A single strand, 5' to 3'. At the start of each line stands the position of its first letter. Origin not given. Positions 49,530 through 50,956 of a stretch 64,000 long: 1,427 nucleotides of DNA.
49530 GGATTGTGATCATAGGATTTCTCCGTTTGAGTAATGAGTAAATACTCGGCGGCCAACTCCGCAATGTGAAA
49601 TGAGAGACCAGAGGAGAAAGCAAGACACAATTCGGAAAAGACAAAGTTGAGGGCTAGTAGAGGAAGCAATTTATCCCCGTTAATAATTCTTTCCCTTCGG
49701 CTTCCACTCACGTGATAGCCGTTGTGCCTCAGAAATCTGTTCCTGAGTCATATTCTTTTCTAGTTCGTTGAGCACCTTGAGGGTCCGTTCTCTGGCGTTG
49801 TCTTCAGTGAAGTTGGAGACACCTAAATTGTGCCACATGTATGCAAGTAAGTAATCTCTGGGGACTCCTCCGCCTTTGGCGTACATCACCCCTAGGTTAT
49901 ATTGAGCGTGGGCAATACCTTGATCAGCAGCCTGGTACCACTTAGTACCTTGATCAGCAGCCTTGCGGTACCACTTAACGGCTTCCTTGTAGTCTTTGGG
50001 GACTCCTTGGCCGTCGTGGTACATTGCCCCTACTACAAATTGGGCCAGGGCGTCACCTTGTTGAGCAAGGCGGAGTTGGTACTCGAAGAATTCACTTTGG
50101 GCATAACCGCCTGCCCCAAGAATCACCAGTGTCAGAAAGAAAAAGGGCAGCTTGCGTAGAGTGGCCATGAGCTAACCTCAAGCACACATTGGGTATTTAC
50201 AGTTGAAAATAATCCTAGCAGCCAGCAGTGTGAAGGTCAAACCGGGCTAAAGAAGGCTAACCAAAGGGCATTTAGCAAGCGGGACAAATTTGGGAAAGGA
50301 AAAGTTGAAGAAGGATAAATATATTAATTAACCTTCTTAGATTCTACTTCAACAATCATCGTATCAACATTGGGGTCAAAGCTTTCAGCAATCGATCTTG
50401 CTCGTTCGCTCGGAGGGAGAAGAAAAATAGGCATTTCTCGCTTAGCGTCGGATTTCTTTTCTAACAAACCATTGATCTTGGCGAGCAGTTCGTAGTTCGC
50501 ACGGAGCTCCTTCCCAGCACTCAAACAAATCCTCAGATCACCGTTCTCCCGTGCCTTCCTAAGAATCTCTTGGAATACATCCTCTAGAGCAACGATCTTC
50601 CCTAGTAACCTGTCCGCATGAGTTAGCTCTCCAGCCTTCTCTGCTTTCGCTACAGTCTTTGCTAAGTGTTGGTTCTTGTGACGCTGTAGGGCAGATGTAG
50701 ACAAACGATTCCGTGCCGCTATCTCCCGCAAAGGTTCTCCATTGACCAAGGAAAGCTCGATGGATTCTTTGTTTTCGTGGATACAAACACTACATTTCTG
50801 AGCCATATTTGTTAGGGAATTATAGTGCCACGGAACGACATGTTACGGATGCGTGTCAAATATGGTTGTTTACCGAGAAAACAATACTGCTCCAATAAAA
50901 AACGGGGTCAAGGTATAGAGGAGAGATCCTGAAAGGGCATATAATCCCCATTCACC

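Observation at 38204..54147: Decayed integrative element / genomic island between an integrase remnant with tRNA 3' fragment and tRNA-Ala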

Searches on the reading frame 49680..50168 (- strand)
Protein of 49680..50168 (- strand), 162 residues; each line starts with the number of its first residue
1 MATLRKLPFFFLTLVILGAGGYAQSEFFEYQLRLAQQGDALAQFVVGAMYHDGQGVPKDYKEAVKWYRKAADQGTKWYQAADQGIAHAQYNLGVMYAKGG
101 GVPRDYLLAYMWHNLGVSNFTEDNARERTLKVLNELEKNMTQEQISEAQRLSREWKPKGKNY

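Call 7: search_protein_families(library=pfam, proteins=[window:49680-50168:-], max_evalue=0.01)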
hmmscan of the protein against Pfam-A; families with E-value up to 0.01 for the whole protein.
window:49680-50168:- (162 aa): 2 families
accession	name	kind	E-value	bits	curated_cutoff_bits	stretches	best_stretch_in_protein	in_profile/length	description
PF08238.18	Sel1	-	3.4e-21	75.3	30.7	2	40-74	1-35/36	Sel1 repeat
PF13424.12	TPR_12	-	0.0018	18.9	30.1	1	58-98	17-57/77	Tetratricopeptide repeat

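Call 57: search_protein_families(library=phrogs, proteins=[window:49680-50168:-], max_evalue=0.01)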
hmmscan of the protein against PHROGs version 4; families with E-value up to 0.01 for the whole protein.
window:49680-50168:- (162 aa): 1 family
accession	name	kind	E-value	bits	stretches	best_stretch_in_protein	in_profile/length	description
phrog_8741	-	unknown function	7.5e-23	82.4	2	28-77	134-183/380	-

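Call 58: search_protein_families(library=padloc, proteins=[window:49680-50168:-], max_evalue=0.01)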
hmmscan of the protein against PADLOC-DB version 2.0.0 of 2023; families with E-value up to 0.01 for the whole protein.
window:49680-50168:- (162 aa): 1 family
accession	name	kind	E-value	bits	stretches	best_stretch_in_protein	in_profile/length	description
PDLC00284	PtuA1|PtuA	-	0.00013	18.9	0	33-73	14-54/545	AAA ATPase domain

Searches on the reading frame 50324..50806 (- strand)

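Call 7: search_protein_families(library=pfam, proteins=[window:50324-50806:-], max_evalue=0.01)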
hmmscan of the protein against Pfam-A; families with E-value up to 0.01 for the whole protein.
window:50324-50806:- (160 aa): 0 families

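Call 33: search_protein_families(library=pfam, proteins=[window:50327-50806:-], max_evalue=0.1)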
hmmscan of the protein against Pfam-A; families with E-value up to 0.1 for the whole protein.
seq(160 aa): 2 families
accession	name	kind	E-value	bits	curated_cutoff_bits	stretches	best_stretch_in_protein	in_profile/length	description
PF18929.5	DUF5678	-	0.039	14.2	23.2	0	69-90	16-37/49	Family of unknown function (DUF5678)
PF02645.21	DegV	-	0.091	12.5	27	0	50-118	186-253/280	Uncharacterised protein, DegV family COG1307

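Call 57: search_protein_families(library=phrogs, proteins=[window:50324-50806:-], max_evalue=0.01)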
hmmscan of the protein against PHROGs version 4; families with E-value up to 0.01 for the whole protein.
window:50324-50806:- (160 aa): 0 families

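Call 58: search_protein_families(library=padloc, proteins=[window:50324-50806:-], max_evalue=0.01)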
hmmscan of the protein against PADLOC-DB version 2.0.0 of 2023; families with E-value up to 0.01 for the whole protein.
window:50324-50806:- (160 aa): 1 family
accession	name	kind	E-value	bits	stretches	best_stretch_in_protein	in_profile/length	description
PDLC02531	PglX|PglXI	-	0.0067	13.6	1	17-108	259-344/359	PglX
